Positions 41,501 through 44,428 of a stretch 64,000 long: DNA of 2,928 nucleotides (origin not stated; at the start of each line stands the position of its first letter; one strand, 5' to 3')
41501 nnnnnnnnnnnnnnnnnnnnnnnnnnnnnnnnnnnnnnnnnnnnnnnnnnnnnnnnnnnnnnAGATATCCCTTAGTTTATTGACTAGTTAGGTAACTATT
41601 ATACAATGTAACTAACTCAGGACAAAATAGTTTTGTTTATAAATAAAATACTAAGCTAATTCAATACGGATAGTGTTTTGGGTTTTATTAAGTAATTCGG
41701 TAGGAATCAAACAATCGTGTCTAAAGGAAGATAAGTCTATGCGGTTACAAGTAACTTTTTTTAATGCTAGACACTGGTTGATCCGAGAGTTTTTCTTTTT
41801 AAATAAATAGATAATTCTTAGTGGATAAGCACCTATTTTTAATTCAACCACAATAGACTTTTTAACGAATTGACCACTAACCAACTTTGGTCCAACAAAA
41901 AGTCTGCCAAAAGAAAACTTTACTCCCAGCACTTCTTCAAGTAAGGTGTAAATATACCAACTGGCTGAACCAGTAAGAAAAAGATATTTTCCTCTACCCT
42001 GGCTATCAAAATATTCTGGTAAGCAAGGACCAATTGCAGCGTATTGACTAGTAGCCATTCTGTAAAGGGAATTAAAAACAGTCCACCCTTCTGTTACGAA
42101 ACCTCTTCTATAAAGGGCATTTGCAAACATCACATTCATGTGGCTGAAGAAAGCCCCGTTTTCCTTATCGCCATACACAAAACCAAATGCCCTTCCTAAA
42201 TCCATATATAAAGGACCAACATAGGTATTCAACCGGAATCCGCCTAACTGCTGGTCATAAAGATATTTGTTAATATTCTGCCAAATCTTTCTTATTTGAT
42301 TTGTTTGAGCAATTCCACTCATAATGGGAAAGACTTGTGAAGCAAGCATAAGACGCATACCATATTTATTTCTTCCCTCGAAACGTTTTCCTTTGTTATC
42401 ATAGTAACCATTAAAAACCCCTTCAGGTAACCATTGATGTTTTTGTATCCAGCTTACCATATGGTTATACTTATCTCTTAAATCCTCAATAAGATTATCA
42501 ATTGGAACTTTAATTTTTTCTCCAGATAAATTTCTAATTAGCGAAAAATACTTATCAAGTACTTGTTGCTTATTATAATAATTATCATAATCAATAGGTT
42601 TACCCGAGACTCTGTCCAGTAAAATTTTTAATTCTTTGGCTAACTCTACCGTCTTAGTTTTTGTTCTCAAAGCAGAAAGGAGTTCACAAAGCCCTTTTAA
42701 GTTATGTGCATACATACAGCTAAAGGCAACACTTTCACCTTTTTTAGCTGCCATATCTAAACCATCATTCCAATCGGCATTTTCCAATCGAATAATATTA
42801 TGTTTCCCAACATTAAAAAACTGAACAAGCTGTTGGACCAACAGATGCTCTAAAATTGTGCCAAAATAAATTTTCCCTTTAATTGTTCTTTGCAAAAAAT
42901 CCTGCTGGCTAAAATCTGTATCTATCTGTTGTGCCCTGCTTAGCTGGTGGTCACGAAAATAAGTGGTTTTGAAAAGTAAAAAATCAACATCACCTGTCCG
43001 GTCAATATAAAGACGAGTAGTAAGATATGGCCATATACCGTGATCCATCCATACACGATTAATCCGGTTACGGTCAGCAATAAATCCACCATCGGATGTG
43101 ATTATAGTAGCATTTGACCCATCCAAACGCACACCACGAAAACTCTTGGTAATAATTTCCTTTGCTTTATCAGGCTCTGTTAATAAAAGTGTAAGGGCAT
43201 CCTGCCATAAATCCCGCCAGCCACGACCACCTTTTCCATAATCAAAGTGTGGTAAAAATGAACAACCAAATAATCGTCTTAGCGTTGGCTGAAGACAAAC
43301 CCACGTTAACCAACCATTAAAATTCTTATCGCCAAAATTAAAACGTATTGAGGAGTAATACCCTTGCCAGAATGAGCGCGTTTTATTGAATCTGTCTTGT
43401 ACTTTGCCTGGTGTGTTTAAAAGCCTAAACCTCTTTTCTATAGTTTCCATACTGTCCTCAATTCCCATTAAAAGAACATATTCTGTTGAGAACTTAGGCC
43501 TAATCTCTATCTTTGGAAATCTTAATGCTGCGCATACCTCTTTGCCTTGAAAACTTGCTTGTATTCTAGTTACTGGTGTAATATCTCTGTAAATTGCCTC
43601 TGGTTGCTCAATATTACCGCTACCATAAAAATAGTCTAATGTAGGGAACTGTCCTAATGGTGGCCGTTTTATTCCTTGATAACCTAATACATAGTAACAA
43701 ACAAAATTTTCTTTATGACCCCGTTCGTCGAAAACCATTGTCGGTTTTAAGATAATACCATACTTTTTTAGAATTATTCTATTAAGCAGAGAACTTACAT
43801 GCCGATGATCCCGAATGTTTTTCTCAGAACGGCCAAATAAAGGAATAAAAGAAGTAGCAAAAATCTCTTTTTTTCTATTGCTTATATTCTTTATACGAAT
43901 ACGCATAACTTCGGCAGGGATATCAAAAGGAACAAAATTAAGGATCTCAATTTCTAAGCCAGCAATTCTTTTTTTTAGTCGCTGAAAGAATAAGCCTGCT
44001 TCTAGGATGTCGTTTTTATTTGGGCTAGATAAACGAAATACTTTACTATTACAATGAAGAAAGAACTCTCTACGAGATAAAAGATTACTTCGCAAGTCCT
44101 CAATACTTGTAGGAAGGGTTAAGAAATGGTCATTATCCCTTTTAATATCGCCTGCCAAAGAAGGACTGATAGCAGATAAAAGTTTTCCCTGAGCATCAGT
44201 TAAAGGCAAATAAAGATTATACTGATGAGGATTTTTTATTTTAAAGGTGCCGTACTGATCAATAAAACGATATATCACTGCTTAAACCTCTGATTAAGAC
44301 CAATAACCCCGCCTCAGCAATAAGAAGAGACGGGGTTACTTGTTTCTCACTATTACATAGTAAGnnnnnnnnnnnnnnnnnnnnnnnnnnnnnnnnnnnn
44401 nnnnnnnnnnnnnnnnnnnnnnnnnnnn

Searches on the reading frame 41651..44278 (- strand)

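Call 63: search_protein_families(library=pfam, proteins=[window:41651-44278:-], max_evalue=0.00001)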
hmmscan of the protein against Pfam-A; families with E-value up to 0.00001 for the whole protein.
window:41651-44278:- (875 aa): 2 families
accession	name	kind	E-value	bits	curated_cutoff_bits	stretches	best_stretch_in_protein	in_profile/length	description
PF17167.11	Glyco_hydro_94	-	4.3e-29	101.9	27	2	601-785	229-420/420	Glycosyl hydrolase 94 superfamily, catalytic domain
PF06165.18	GH94_b-supersand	-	5.1e-06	26.6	23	1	99-272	87-251/251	Glycosyl hydrolase 94, supersandwich domain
